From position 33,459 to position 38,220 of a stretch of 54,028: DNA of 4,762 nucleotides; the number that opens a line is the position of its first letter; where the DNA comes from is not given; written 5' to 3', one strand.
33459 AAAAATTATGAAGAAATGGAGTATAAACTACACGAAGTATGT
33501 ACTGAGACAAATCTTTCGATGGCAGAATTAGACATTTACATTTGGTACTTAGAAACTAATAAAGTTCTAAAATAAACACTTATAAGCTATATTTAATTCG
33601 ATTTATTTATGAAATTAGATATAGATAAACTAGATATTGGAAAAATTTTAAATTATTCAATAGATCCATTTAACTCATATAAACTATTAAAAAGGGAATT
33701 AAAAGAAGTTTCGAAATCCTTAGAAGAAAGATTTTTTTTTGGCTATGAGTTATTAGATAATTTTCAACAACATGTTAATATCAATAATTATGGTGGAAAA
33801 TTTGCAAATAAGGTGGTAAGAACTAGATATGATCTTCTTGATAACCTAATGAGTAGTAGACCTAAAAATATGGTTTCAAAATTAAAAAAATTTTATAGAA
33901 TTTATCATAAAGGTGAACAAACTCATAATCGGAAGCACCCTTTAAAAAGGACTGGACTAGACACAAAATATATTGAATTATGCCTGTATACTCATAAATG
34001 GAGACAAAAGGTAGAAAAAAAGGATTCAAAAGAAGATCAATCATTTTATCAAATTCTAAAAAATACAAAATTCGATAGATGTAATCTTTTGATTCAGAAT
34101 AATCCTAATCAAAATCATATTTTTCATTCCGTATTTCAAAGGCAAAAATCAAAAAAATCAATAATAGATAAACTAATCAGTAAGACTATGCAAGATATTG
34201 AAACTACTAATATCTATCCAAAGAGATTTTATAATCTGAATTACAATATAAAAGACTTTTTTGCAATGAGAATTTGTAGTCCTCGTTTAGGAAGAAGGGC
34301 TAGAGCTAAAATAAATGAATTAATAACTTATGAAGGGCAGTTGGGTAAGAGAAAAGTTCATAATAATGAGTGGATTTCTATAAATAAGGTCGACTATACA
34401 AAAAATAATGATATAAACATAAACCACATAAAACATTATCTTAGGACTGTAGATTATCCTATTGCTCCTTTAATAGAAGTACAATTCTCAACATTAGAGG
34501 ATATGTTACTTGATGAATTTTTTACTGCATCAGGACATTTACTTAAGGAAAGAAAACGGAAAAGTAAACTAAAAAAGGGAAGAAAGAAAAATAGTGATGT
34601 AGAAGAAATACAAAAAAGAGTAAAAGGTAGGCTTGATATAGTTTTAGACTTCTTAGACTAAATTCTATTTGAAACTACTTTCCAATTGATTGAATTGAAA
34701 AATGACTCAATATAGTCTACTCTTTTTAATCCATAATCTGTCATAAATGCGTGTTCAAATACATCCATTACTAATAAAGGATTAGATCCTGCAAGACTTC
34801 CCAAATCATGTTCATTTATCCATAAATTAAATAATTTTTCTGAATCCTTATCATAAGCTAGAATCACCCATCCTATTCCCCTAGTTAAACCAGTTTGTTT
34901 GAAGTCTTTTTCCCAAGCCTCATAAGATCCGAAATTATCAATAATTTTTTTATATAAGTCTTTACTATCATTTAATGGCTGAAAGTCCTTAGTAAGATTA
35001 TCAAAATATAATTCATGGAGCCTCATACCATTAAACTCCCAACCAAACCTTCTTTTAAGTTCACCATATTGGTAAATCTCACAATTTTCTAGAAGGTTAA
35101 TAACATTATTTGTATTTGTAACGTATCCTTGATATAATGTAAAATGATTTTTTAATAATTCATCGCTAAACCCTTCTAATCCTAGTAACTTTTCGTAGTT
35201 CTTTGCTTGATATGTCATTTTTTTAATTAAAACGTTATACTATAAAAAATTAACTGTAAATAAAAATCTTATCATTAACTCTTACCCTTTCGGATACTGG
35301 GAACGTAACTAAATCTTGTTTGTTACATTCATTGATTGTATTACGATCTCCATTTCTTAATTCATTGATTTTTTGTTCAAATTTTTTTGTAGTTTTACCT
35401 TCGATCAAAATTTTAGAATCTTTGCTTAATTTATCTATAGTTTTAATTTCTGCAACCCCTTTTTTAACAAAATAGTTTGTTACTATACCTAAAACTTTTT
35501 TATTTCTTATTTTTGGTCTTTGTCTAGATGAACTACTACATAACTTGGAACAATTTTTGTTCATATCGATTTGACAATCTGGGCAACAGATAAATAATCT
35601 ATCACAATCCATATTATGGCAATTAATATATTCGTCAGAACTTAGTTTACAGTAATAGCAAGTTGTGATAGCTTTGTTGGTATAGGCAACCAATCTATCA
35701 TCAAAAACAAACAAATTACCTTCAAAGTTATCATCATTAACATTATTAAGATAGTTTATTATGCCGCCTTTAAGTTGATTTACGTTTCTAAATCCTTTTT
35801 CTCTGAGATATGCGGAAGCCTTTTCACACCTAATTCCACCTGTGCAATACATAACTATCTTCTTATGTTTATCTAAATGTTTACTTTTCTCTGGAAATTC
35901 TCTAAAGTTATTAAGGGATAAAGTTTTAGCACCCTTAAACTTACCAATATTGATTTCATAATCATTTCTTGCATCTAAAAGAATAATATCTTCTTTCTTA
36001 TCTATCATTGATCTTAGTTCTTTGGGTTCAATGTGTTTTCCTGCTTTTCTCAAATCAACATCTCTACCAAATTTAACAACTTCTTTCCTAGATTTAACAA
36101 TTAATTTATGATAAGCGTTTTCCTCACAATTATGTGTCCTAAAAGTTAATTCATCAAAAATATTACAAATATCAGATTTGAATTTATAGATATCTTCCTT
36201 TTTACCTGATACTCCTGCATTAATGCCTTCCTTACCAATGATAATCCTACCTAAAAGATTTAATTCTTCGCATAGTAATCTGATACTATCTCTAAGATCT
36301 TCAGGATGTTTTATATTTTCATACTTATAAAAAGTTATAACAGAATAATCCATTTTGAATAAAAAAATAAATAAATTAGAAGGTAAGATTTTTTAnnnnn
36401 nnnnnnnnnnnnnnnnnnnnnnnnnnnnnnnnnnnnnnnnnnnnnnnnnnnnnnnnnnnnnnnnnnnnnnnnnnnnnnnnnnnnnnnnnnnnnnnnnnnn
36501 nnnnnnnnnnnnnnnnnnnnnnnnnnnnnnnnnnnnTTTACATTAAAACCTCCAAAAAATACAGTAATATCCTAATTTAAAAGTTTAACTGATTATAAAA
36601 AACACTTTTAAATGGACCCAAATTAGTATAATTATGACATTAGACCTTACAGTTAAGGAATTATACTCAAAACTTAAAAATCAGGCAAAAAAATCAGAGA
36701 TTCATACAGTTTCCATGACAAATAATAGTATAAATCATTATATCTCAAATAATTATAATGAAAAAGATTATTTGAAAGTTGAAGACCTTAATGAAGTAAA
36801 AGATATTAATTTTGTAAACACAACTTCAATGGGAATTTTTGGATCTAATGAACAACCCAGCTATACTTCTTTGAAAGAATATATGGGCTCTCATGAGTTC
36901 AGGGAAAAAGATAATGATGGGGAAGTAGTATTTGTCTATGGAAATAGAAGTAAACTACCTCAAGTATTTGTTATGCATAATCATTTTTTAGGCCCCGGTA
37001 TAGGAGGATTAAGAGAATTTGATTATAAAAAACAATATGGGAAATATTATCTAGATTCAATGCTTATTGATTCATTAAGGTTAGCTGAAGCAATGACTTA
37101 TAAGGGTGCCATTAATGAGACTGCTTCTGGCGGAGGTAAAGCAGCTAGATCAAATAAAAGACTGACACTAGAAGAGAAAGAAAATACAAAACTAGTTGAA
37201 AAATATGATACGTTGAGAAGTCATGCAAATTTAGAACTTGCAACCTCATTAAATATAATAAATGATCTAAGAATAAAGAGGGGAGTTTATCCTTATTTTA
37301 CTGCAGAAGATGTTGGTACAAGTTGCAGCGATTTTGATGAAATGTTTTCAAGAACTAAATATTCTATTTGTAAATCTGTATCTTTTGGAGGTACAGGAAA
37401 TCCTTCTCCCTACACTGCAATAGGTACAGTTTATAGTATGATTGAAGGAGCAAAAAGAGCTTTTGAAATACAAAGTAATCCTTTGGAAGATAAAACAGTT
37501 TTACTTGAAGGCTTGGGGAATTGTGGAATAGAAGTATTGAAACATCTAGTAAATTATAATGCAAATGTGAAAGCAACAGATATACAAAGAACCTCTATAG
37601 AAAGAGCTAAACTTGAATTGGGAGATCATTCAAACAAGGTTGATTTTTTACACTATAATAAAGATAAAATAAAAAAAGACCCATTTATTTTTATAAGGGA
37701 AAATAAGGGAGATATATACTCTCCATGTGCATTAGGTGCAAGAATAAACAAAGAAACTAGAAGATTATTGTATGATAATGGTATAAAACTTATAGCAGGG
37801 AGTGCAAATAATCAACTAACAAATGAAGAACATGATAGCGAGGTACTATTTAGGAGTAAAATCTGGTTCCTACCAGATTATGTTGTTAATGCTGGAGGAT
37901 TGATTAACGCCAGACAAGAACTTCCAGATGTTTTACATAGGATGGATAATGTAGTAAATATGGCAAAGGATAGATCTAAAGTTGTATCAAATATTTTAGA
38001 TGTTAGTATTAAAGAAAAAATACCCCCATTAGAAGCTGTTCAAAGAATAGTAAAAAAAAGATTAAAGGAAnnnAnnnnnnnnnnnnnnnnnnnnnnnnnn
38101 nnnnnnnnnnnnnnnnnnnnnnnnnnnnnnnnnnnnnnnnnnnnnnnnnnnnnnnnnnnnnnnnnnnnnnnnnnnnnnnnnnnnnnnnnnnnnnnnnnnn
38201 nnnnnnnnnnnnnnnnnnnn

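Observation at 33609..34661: Orphan RelA/SpoT-type small alarmone synthetase-like protein in an archaeon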

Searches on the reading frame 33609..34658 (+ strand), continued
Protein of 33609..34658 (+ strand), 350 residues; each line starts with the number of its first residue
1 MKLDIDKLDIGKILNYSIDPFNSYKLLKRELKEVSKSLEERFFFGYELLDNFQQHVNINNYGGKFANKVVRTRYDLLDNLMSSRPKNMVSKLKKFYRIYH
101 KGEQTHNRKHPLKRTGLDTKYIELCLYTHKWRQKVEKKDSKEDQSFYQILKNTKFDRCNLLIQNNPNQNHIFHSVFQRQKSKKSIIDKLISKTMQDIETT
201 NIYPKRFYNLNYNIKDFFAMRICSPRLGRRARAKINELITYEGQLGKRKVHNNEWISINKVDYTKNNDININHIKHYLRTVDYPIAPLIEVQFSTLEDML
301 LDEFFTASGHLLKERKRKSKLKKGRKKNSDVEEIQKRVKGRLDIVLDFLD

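Call 61: find_encoding_contigs(protein=P0024, flank=5000, max_places=2)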
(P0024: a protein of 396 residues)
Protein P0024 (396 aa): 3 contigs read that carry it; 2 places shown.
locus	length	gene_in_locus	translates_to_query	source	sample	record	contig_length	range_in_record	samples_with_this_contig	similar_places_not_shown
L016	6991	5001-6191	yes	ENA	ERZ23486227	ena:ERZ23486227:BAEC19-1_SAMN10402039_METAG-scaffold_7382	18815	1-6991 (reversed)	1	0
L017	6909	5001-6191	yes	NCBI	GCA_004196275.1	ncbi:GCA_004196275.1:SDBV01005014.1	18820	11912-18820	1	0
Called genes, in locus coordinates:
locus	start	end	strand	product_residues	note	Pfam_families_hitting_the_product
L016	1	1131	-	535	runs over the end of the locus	PF00389:2-Hacid_dh, PF02826:2-Hacid_dh_C, PF19304:PGDH_inter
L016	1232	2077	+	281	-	PF00733:Asn_synthase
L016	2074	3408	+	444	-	PF00324:AA_permease, PF03845:Spore_permease, PF13520:AA_permease_2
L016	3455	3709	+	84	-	-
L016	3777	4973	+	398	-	-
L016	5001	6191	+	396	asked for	-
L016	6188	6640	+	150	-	PF13636:Methyltranf_PUA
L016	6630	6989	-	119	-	?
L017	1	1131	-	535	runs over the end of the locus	PF00389:2-Hacid_dh, PF02826:2-Hacid_dh_C, PF19304:PGDH_inter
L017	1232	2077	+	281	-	PF00733:Asn_synthase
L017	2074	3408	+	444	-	PF00324:AA_permease, PF03845:Spore_permease, PF13520:AA_permease_2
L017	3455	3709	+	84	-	-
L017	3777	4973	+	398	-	-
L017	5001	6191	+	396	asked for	-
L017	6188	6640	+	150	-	PF13636:Methyltranf_PUA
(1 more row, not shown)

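Call 63: find_related_loci(query=A1, collection=viral_contigs, flank=5000)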
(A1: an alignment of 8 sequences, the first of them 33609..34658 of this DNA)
Query A1 (350 aa) in viral_contigs; peptide patterns used: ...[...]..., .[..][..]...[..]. (x = any residue, [..] = any of these).
26 stretches matched a pattern, but none encodes a relative of the query by tblastn (E <= 1e-3).

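Call 70: find_encoding_contigs(protein=P0001, flank=10000, max_places=2)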
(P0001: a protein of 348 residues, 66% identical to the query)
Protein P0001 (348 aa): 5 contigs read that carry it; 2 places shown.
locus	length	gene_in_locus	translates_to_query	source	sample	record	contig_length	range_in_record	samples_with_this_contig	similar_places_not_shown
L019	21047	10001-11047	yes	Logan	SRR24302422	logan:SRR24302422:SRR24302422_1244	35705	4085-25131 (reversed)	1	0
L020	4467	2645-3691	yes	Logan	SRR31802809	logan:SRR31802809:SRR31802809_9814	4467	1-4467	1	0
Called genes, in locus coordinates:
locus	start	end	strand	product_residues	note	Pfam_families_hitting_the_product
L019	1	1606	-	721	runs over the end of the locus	-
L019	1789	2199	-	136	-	PF10080:FtrD-like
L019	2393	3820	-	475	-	PF00403:HMA, PF02683:DsbD_TM (faint), PF13386:DsbD_2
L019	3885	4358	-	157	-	PF24034:DUF7343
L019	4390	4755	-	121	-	PF03960:ArsC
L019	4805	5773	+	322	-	PF13688:Reprolysin_5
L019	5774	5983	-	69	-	-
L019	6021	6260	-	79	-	PF05016:ParE_toxin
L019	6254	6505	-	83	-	PF04014:MazE_antitoxin (weak)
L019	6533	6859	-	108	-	-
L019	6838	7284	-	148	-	PF01381:HTH_3 (weak)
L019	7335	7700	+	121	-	-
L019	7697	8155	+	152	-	PF00578:AhpC-TSA, PF08534:Redoxin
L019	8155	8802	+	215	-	PF00730:HhH-GPD, PF00633:HHH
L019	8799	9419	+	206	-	PF22175:Ogg-HhH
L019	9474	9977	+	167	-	-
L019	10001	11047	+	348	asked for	-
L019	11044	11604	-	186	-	PF02777:Sod_Fe_C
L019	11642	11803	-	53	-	-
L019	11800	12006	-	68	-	PF09834:DUF2061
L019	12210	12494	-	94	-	PF00313:CSD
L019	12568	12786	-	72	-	-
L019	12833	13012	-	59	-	-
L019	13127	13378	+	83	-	-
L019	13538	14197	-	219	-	PF14528:LAGLIDADG_3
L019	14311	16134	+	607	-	PF13522:GATase_6, PF13537:GATase_7, PF01380:SIS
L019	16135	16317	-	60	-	-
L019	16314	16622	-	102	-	PF00338:Ribosomal_S10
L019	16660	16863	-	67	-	-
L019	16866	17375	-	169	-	PF20600:ExoX-like_C (weak)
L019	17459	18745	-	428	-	PF00009:GTP_EFTU, PF03144:GTP_EFTU_D2, PF03143:GTP_EFTU_D3, PF22594:GTP-eEF1A_C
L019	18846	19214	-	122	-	-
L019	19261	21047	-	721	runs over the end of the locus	PF00009:GTP_EFTU, PF22042:EF-G_D2, PF03144:GTP_EFTU_D2, PF14492:EFG_III, PF03764:EFG_IV, PF00679:EFG_C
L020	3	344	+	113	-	?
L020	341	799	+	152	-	PF00578:AhpC-TSA, PF08534:Redoxin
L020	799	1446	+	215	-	PF00730:HhH-GPD, PF00633:HHH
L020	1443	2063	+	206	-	PF22175:Ogg-HhH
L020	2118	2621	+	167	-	-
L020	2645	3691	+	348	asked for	-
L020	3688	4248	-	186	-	PF02777:Sod_Fe_C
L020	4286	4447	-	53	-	-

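Call 71: find_encoding_contigs(protein=P0003, flank=10000, max_places=2)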
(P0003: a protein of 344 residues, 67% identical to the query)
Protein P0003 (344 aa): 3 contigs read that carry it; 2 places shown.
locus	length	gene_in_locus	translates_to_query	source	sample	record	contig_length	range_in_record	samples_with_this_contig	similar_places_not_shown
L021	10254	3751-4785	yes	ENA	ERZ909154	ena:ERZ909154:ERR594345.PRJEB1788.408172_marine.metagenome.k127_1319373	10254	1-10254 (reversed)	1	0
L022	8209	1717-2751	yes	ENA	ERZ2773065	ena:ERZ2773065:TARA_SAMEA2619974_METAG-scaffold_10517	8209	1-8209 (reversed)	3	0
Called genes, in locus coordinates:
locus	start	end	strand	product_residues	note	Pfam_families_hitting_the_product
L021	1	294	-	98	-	?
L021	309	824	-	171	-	PF04214:DUF411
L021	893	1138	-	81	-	-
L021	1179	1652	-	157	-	PF24034:DUF7343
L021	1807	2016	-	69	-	-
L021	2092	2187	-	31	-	-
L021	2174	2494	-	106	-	-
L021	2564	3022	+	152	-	PF00578:AhpC-TSA, PF08534:Redoxin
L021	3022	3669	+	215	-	PF00730:HhH-GPD, PF00633:HHH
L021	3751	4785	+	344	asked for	-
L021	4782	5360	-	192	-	PF02777:Sod_Fe_C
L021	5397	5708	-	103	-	-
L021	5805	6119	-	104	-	PF00313:CSD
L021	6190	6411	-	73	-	-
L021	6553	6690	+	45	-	PF04014:MazE_antitoxin (weak)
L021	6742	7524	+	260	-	-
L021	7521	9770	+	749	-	PF00112:Peptidase_C1, PF05048:NosD, PF13229:Beta_helix, PF05048:NosD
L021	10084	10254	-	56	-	?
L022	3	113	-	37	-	?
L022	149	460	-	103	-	-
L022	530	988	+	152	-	PF00578:AhpC-TSA, PF08534:Redoxin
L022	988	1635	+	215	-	PF00730:HhH-GPD, PF00633:HHH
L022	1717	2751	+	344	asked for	-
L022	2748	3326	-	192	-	PF02777:Sod_Fe_C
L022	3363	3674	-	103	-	-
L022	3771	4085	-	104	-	PF00313:CSD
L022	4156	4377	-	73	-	-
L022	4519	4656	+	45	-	PF04014:MazE_antitoxin (weak)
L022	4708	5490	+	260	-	-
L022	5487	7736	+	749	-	PF00112:Peptidase_C1, PF05048:NosD, PF13229:Beta_helix, PF05048:NosD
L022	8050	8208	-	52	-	?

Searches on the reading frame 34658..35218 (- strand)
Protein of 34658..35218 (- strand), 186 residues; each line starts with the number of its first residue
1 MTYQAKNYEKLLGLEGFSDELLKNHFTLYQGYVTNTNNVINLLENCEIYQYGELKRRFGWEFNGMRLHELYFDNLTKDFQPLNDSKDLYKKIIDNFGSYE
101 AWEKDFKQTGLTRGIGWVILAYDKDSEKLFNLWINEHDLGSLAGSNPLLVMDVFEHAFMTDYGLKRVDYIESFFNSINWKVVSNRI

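Call 11: search_protein_families(library=pfam, proteins=[window:34658-35218:-], max_evalue=0.001)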
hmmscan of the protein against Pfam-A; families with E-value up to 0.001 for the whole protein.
window:34658-35218:- (186 aa): 1 family
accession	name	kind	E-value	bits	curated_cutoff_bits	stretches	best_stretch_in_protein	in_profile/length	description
PF02777.23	Sod_Fe_C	-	4.8e-27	94.4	20.9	1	85-185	2-102/102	Iron/manganese superoxide dismutases, C-terminal domain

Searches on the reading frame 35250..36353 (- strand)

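Call 11: search_protein_families(library=pfam, proteins=[window:35250-36353:-], max_evalue=0.001)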
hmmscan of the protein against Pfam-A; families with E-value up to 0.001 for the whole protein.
window:35250-36353:- (367 aa): 4 families
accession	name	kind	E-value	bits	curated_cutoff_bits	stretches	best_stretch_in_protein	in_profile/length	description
PF17773.7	UPF0176_N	-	1.1e-19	71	26.2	1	3-92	1-92/92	UPF0176 acylphosphatase like domain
PF12368.13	Rhodanese_C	-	1.8e-16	60.6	26.9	1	211-272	1-65/66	Rhodanase C-terminal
PF00581.25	Rhodanese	-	7.3e-15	55.7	22.2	1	110-201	2-99/102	Rhodanese-like domain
PF16325.11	Peptidase_U32_C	-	4.9e-05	23.9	28.2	1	283-361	1-80/83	Peptidase family U32 C-terminal domain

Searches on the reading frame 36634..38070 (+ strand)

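Call 11: search_protein_families(library=pfam, proteins=[window:36634-38070:+], max_evalue=0.001)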
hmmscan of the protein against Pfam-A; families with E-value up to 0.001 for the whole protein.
window:36634-38070:+ (479 aa): 2 families
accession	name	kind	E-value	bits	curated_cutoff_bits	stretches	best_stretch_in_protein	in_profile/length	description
PF00208.27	ELFV_dehydrog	-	2.6e-14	53.9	23.4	1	258-430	7-181/241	Glutamate/Leucine/Phenylalanine/Valine dehydrogenase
PF02812.23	ELFV_dehydrog_N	-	1.3e-07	31.8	25.3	1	112-191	25-94/129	Glu/Leu/Phe/Val dehydrogenase, dimerisation domain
